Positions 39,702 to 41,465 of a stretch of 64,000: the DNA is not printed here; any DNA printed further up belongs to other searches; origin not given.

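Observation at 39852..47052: PNAG-like exopolysaccharide locus with non-canonical gene content and order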

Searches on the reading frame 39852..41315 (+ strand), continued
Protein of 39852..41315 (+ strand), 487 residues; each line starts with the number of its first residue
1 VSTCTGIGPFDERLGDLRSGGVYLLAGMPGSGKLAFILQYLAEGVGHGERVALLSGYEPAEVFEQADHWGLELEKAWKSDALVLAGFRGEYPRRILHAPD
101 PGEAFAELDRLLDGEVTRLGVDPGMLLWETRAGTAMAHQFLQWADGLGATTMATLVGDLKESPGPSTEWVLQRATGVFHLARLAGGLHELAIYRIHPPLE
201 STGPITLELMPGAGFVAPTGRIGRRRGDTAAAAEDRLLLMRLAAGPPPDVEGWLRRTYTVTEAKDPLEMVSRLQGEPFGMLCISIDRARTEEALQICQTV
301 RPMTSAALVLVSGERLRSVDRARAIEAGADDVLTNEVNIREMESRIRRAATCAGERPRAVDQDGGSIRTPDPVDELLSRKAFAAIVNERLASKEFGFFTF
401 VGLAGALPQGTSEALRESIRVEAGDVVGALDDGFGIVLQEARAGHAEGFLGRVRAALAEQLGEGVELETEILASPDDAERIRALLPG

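Call 30: fold_search(model_id=the predicted structure, library=pdb)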
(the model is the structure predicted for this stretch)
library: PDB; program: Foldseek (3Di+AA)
matches with E <= 10: 1917; with E <= 0.001: 905
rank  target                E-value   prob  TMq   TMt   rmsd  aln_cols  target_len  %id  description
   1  9fnn_U                3.0e-17  1.00  0.31  0.30  20.3       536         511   15  Cryo-EM structure of the c-di-GMP-saturated 'crown'less Bcs macrocomplex for cellulose secretion in E. coli (released 2024-10-16)
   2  9fo7_E                5.2e-16  1.00  0.50  0.52   8.7       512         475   14  Cryo-EM structure of the BcsE2F2 regulatory subcomplex from the E. coli Bcs macrocomplex for cellulose secretion (loca (released 2024-10-16)
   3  9fp0_E                5.5e-16  1.00  0.32  0.32  32.0       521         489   13  Cryo-EM structure of the 'crown'less Bcs macrocomplex for E. coli cellulose secretion in non-saturating c-di-GMP (loca (released 2024-10-16)
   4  9fnn_E                1.9e-15  1.00  0.53  0.53   9.0       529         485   13  Cryo-EM structure of the c-di-GMP-saturated 'crown'less Bcs macrocomplex for cellulose secretion in E. coli (released 2024-10-16)
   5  9fp2_D                6.8e-15  1.00  0.42  0.42  11.0       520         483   13  Cryo-EM structure of the BcsEFRQ regulatory subcomplex for E. coli cellulose secretion in non-saturating c-di-GMP (loc (released 2024-10-16)
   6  8zn6_I                5.5e-14  1.00  0.37  0.39  12.2       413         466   14  Crystal Structure of Designed Clock Protein KaiC (released 2025-04-16)
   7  8zn7_E                9.6e-14  1.00  0.37  0.39  14.1       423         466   14  Crystal Structure of Designed Clock Protein KaiC (released 2025-04-16)
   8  8zn5_E                1.2e-13  1.00  0.38  0.40  14.2       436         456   14  Crystal Structure of Designed Clock Protein KaiC (released 2025-04-16)
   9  8zn6_K                1.6e-13  1.00  0.38  0.40  12.7       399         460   16  Crystal Structure of Designed Clock Protein KaiC (released 2025-04-16)
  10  8zn5_F                1.7e-13  1.00  0.38  0.42  11.8       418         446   14  Crystal Structure of Designed Clock Protein KaiC (released 2025-04-16)
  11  7dy2_D                1.8e-13  1.00  0.38  0.41  13.7       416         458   13  Crystal Structure of Cyanobacterial Circadian Clock Protein KaiC (released 2022-04-27)
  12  8zn7_D                2.6e-13  1.00  0.39  0.41  13.3       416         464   14  Crystal Structure of Designed Clock Protein KaiC (released 2025-04-16)
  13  8zn6_E                3.2e-13  1.00  0.38  0.38  14.1       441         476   12  Crystal Structure of Designed Clock Protein KaiC (released 2025-04-16)
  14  7dyi_B                3.4e-13  1.00  0.37  0.40  13.6       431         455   13  Crystal Structure of Cyanobacterial Circadian Clock Protein KaiC (released 2022-04-27)
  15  8zn6_A                3.6e-13  1.00  0.39  0.40  12.6       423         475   13  Crystal Structure of Designed Clock Protein KaiC (released 2025-04-16)
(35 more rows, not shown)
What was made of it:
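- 39852..41315 (+): g1: cytosolic three-domain pseudo-enzyme with BcsE-like architecture (NTPase*-REC*-GGDEF*); proposed c-di-GMP sensor and regulator of the synthase. The top 5 Foldseek PDB hits are BcsE chains (E 3e-17 to 7e-15, 512-536 aligned columns; call 30).
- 40980..41312 (+): g1 residues 377-487: GGDEF-like domain without a GG[DE]EF motif (GGDEF*), with family-wide conserved R420...G424-D425. It is aligned within the full-length BcsE match (call 30).
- On BcsE (PF10995, CBP_BcsE / GIL): The top five Foldseek hits are BcsE chains over 512-536 columns (call 30).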

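Call 60: search_protein_representatives(alignment_id=A1)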
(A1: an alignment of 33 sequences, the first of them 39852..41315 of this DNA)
Query: 33 sequences, 482 profile positions. Proteins with E-value up to 0.001 (for the whole library): 4406; up to 1e-10: 403; up to 1e-30: 90. The best 150 are listed.
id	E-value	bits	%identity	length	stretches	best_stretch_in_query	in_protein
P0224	2.0e-225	765.3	-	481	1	1-481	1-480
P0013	1.5e-215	732.7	-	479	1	1-481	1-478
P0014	9.5e-201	683.9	-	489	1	3-481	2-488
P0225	5.2e-194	661.7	-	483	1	1-481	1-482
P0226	3.7e-154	530.3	-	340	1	1-339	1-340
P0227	1.5e-153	528.3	-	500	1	1-481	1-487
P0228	1.0e-152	525.5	-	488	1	1-481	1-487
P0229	2.1e-151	521.2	-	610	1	5-480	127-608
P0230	4.5e-137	473.9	-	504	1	1-458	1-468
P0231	5.8e-134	463.7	-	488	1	2-478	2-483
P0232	7.8e-133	460.0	-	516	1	3-481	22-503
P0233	6.0e-128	443.8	-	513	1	3-480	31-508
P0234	2.0e-117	409.1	-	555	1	3-480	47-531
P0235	3.3e-116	405.1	-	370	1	136-459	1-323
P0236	1.8e-112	392.8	-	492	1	3-479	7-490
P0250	1.1e-74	268.2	-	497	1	3-480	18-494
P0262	9.1e-56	205.8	-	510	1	2-476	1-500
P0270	2.3e-50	188.0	-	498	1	3-473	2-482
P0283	4.6e-46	173.8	-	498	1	4-480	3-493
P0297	1.4e-35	139.3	-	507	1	3-481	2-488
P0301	1.5e-34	135.8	-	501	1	2-481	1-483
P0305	1.3e-32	129.5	-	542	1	3-479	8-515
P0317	2.1e-29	118.9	-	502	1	4-460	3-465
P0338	2.1e-25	105.7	-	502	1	4-478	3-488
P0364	4.5e-23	98.0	-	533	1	3-456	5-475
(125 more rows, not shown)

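Call 61: search_protein_families(library=pfam, proteins=[P0250, P0262, P0270, P0283, P0297, P0301, P0305, P0317, P0338, P0364], max_evalue=0.01)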
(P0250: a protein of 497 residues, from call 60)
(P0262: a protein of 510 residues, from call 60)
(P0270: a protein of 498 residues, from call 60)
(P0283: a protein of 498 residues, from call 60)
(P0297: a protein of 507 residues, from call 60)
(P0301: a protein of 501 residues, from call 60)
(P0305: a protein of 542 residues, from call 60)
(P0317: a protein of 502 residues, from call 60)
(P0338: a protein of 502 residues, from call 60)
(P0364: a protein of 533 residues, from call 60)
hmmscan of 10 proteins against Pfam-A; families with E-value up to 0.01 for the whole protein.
P0250 (497 aa): 0 families

P0262 (510 aa): 4 families
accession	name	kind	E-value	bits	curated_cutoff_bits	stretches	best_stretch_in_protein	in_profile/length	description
PF06745.19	ATPase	-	4.2e-19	69.3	26.6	1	3-157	2-163/231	KaiC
PF13481.12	AAA_25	-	2.3e-06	27.8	27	1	6-148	19-176/195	AAA domain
PF13401.12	AAA_22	-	0.00037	21.3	27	1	23-122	9-91/130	AAA domain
PF03796.21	DnaB_C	-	0.0078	16.1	27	0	2-44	2-44/255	DnaB-like helicase C terminal domain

P0270 (498 aa): 7 families
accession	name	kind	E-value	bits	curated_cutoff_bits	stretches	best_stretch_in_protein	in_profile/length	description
PF06745.19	ATPase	-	1.5e-24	87.1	26.6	1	4-185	3-191/231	KaiC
PF13481.12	AAA_25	-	1.7e-05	25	27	1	6-154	19-186/195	AAA domain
PF03796.21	DnaB_C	-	0.00056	19.8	27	1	3-39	3-39/255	DnaB-like helicase C terminal domain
PF13401.12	AAA_22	-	0.00078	20.2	27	1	20-124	6-93/130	AAA domain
PF00154.27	RecA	-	0.0016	18.4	27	1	4-74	35-106/262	recA bacterial DNA recombination protein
PF14417.12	MEDS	-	0.0054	17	29.8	0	35-91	16-73/161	MEDS: MEthanogen/methylotroph, DcmR Sensory domain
PF17853.6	GGDEF_2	-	0.0077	16.9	24.5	0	404-470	28-91/116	GGDEF-like domain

P0283 (498 aa): 2 families
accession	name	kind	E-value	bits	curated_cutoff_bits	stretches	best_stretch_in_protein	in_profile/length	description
PF06745.19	ATPase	-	2.7e-12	47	26.6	1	5-157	4-163/231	KaiC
PF14417.12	MEDS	-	0.00017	21.9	29.8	1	35-115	16-95/161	MEDS: MEthanogen/methylotroph, DcmR Sensory domain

P0297 (507 aa): 2 families
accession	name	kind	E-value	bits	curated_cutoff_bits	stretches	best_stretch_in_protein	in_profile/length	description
PF06745.19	ATPase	-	7.7e-10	39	26.6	1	2-189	1-195/231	KaiC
PF13401.12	AAA_22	-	0.0037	18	27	0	223-263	75-111/130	AAA domain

P0301 (501 aa): 4 families
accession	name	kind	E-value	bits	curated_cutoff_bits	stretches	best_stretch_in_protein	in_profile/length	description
PF06745.19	ATPase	-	4.5e-16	59.3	26.6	1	3-207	2-221/231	KaiC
PF13401.12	AAA_22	-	0.00066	20.4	27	0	19-59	5-45/130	AAA domain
PF13481.12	AAA_25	-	0.0012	19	27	0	8-50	21-63/195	AAA domain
PF23721.1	DUF7162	-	0.002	18.6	27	0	126-187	6-70/80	Family of unknown function (DUF7162)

P0305 (542 aa): 2 families
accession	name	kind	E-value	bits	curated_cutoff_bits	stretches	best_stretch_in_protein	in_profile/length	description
PF06745.19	ATPase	-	2.2e-13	50.5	26.6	1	8-169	1-167/231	KaiC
PF00072.30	Response_reg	-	0.00014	22.4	30.2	1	248-357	1-110/111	Response regulator receiver domain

P0317 (502 aa): 5 families
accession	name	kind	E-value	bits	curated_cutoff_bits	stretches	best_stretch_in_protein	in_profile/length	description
PF06745.19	ATPase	-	6.3e-22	78.5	26.6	1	5-183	4-191/231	KaiC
PF00072.30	Response_reg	-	1.1e-10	42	30.2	1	250-337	21-107/111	Response regulator receiver domain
PF21695.3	GlnR_1st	-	0.00063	20.1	27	1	232-306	3-76/111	Transcription regulator GlnR, N-terminal domain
PF25199.1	nSTAND_NTPase5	-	0.00082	19.7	34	0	18-61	40-83/145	Novel STAND NTPase 5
PF00154.27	RecA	-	0.0078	16.1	27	0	12-76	43-108/262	recA bacterial DNA recombination protein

P0338 (502 aa): 2 families
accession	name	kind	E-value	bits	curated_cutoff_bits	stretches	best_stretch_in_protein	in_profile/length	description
PF06745.19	ATPase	-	2.9e-11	43.6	26.6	1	3-158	2-163/231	KaiC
PF21695.3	GlnR_1st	-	0.0018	18.6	27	0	289-350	52-109/111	Transcription regulator GlnR, N-terminal domain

P0364 (533 aa): 2 families
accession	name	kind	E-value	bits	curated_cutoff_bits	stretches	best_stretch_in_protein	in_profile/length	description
PF00072.30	Response_reg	-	1.4e-22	80.4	30.2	1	243-352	1-110/111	Response regulator receiver domain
PF06745.19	ATPase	-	5e-22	78.9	26.6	1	6-187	2-188/231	KaiC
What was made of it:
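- Tried and rejected: No distant g1 relative hits CBP_BcsE (call 61).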

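Call 62: find_encoding_contigs(protein=P0364, flank=8000, max_places=2)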
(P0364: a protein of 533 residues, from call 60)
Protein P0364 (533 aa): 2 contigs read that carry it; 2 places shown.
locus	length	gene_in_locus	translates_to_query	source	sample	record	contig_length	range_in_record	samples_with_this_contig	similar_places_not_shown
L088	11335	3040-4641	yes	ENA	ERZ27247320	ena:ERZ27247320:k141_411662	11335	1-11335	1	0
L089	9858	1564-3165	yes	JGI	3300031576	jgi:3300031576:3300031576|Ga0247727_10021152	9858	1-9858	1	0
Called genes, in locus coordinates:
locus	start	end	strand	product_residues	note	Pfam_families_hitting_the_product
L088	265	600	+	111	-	PF02627:CMD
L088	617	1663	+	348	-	PF04055:Radical_SAM, PF12345:DUF3641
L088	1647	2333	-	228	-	PF14512:TM1586_NiRdase (faint), PF00881:Nitroreductase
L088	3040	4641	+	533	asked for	PF06745:ATPase, PF00072:Response_reg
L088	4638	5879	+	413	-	PF07719:TPR_2 (faint)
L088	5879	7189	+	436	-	PF13506:Glyco_transf_21, PF00535:Glycos_transf_2, PF10111:Glyco_tranf_2_2 (weak), PF13641:Glyco_tranf_2_3, PF01644:Chitin_synth_1 (faint), PF03142:Chitin_synth_2 (weak), PF13632:Glyco_trans_2_3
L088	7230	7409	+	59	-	-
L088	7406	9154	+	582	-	PF01522:Polysacc_deac_1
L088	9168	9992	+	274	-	PF13336:AcetylCoA_hyd_C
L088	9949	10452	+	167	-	PF03264:Cytochrom_NNT, PF09699:Paired_CXXCH_1 (faint)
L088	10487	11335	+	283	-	?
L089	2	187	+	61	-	?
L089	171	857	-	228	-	PF14512:TM1586_NiRdase (faint), PF00881:Nitroreductase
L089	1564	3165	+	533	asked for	PF06745:ATPase, PF00072:Response_reg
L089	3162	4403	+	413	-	PF07719:TPR_2 (faint)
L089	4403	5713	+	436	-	PF13506:Glyco_transf_21, PF00535:Glycos_transf_2, PF10111:Glyco_tranf_2_2 (weak), PF13641:Glyco_tranf_2_3, PF01644:Chitin_synth_1 (faint), PF03142:Chitin_synth_2 (weak), PF13632:Glyco_trans_2_3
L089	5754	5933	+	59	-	-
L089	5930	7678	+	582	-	PF01522:Polysacc_deac_1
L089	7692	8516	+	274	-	PF13336:AcetylCoA_hyd_C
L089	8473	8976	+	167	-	PF03264:Cytochrom_NNT, PF09699:Paired_CXXCH_1 (faint)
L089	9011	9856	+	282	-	?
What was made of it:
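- The same order holds in a distant lineage, L088/L089 (call 62).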

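Call 63: find_encoding_contigs(protein=P0270, flank=8000, max_places=2)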
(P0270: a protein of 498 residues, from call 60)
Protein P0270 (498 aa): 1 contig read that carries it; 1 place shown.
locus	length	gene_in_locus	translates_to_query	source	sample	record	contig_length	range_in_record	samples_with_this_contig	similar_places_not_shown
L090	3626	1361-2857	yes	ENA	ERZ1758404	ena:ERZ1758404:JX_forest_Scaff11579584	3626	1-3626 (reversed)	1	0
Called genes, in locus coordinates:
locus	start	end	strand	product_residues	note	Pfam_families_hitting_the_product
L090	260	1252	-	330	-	PF00704:Glyco_hydro_18 (weak)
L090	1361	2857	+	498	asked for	PF06745:ATPase, PF13481:AAA_25 (weak)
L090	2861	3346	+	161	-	PF13428:TPR_14 (faint), PF13432:TPR_16 (weak), PF14559:TPR_19 (faint)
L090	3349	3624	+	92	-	?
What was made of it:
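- Another GH18 gene lies next to a distant g1 relative in L090 (call 63).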

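Call 64: find_encoding_contigs(protein=P0317, flank=9000, max_places=2)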
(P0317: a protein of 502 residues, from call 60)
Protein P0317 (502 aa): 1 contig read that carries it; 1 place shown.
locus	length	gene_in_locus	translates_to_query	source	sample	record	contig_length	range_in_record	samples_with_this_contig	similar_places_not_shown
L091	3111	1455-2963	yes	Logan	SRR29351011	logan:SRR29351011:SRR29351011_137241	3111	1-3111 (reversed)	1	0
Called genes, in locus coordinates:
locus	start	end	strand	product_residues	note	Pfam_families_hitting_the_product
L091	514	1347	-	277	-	PF01522:Polysacc_deac_1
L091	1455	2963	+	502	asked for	PF06745:ATPase, PF00072:Response_reg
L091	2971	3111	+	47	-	?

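Call 65: find_encoding_contigs(protein=P0305, flank=9000, max_places=2)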
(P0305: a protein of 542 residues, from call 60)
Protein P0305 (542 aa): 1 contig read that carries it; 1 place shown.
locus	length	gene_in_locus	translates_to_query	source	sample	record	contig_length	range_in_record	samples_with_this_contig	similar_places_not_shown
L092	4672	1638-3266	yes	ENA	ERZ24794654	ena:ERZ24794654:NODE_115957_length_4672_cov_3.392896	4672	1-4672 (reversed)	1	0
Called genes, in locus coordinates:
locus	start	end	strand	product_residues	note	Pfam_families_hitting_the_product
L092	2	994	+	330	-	?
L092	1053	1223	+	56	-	PF19451:DUF5989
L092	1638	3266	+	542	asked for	PF06745:ATPase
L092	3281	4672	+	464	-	?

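Call 66: find_encoding_contigs(protein=P0301, flank=9000, max_places=2)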
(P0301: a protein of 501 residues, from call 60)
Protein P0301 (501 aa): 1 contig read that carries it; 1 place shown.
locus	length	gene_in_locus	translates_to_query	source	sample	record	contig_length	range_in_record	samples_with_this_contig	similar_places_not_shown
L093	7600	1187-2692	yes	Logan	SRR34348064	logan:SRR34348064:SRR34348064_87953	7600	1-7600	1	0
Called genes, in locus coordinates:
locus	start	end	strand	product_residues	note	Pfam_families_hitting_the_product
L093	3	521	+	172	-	?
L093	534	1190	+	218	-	-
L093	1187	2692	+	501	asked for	PF06745:ATPase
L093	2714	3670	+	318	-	PF13426:PAS_9, PF00990:GGDEF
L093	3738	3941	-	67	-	-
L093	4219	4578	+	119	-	-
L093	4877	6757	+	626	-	PF00226:DnaJ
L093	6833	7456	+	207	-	-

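Call 79: search_protein_families(library=padloc, proteins=[window:39852-41315:+], max_evalue=0.001)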
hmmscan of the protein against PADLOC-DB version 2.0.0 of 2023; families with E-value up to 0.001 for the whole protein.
window:39852-41315:+ (487 aa): 0 families
